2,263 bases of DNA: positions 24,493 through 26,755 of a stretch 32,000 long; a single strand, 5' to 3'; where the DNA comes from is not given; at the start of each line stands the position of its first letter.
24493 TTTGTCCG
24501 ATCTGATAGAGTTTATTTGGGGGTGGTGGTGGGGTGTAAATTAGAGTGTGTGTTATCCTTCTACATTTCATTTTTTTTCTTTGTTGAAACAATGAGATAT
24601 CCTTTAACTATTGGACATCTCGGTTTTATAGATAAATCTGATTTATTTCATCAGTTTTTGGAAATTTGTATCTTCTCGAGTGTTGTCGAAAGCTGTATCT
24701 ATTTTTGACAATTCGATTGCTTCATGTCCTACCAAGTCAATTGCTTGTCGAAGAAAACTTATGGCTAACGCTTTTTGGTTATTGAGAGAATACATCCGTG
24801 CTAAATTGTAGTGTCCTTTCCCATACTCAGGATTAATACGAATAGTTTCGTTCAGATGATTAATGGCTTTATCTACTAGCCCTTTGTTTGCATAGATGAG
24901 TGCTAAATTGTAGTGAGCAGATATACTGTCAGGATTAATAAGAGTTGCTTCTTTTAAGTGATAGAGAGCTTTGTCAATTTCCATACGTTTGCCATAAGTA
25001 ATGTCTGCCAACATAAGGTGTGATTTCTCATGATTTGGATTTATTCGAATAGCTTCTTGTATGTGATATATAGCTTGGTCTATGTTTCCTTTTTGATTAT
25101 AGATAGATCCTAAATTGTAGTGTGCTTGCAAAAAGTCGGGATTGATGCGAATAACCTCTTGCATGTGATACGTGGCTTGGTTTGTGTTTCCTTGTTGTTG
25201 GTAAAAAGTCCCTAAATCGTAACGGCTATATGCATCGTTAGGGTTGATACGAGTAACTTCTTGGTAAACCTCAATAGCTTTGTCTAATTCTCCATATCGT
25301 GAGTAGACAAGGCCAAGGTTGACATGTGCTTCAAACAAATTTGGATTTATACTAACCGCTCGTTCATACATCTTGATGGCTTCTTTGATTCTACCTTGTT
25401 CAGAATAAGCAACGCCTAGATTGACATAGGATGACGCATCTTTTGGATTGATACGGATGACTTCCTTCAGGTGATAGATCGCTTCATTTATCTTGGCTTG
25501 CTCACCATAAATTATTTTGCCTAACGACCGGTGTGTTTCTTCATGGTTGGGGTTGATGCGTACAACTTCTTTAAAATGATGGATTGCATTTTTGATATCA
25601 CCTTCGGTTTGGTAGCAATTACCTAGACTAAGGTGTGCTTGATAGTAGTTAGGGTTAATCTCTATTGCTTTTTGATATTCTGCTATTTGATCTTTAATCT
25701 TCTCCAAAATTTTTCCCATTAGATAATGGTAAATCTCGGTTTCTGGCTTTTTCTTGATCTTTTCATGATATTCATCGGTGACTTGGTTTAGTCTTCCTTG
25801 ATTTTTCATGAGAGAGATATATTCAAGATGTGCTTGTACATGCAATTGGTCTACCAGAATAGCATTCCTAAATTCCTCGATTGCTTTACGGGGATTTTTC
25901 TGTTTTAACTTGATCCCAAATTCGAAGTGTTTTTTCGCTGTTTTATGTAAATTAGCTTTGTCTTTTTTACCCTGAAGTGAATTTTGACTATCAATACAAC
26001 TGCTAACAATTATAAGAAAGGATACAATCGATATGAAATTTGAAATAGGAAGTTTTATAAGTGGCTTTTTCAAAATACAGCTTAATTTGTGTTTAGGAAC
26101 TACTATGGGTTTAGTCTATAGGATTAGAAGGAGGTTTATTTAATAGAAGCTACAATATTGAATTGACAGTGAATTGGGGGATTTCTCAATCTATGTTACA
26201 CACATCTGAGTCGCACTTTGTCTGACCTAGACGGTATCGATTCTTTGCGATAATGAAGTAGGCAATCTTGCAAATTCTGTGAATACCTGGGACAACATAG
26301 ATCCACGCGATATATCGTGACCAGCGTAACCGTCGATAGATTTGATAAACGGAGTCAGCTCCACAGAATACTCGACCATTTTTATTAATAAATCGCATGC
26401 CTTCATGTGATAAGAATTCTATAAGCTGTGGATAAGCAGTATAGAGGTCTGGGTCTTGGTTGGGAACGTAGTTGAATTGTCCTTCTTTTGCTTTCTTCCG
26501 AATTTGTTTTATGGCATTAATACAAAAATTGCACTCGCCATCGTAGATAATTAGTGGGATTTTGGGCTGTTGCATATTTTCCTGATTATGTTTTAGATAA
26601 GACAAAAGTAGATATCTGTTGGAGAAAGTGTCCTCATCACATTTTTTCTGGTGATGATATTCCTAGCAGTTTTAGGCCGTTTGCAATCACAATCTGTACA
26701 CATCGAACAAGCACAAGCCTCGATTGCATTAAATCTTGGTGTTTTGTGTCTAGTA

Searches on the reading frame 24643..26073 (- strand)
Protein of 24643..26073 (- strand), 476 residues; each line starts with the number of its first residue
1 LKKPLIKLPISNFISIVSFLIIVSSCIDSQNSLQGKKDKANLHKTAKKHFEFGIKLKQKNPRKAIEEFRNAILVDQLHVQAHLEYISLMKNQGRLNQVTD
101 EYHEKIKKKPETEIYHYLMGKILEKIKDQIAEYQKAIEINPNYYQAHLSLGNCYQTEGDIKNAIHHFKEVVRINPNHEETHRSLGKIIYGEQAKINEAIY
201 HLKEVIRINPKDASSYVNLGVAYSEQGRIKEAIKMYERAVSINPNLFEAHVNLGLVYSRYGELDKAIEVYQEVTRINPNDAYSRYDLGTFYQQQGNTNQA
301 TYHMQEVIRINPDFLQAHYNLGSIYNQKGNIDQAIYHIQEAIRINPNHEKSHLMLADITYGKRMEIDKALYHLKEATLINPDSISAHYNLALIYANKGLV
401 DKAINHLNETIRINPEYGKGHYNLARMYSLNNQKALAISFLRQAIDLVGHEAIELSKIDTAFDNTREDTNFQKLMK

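Call 12: search_protein_families(library=pfam, proteins=[window:24643-26073:-])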
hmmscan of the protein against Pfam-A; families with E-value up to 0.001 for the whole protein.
window:24643-26073:- (476 aa): 41 families (the best 25 are shown)
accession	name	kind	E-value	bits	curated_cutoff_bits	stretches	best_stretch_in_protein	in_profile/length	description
PF00515.34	TPR_1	-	2.4e-66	217.4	27.8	5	213-245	1-33/34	Tetratricopeptide repeat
PF13414.12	TPR_11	-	1.2e-63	211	26.8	7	222-259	3-40/42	TPR repeat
PF07719.23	TPR_2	-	5.1e-57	185.8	27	5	214-245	2-33/34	Tetratricopeptide repeat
PF13431.12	TPR_17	-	6.3e-53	173.1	24.4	5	202-233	2-33/34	Tetratricopeptide repeat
PF13181.12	TPR_8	-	7.5e-51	166.4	25.7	4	213-245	1-33/34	Tetratricopeptide repeat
PF14559.12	TPR_19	-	1.8e-43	147.2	25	5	225-282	3-60/68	Tetratricopeptide repeat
PF13424.12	TPR_12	-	8.4e-38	128.9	30.1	5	213-276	3-74/77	Tetratricopeptide repeat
PF13428.12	TPR_14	-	8.4e-32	106.8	23.5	1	217-254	5-42/44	Tetratricopeptide repeat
PF13432.12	TPR_16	-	3.7e-31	107.6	32.7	3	220-281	4-65/65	Tetratricopeptide repeat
PF13174.12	TPR_6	-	1e-28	98.4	26.3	0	216-245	3-32/33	Tetratricopeptide repeat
PF13176.12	TPR_7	-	2.4e-25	86.8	27.9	0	216-242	2-28/36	Tetratricopeptide repeat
PF13374.12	TPR_10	-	3.7e-20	71.7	27.5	1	213-242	2-31/42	Tetratricopeptide repeat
PF12895.13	ANAPC3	-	5.9e-20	71.8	27.2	3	226-306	2-81/82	Anaphase-promoting complex, cyclosome, subunit 3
PF13371.12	TPR_9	-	4.1e-19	68.8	35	1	256-314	4-62/73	Tetratricopeptide repeat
PF24575.1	TPR_Slam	-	5.2e-18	65.8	35.2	0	380-435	43-98/104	Surface lipoprotein assembly modifier, N-terminal TPR repeats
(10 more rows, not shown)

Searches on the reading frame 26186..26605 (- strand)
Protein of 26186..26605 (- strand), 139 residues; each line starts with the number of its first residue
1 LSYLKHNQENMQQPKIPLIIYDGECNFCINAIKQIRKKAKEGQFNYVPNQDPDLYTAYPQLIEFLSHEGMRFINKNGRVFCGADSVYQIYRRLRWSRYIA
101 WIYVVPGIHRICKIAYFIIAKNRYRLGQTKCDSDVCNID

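Call 12: search_protein_families(library=pfam, proteins=[window:26186-26605:-])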
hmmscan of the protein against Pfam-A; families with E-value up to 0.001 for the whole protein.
window:26186-26605:- (139 aa): 1 family
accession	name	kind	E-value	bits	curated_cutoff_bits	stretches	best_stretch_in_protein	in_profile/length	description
PF04134.17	DCC1-like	-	1.5e-19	71.8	27.8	1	19-127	1-111/113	DCC1-like thiol-disulfide oxidoreductase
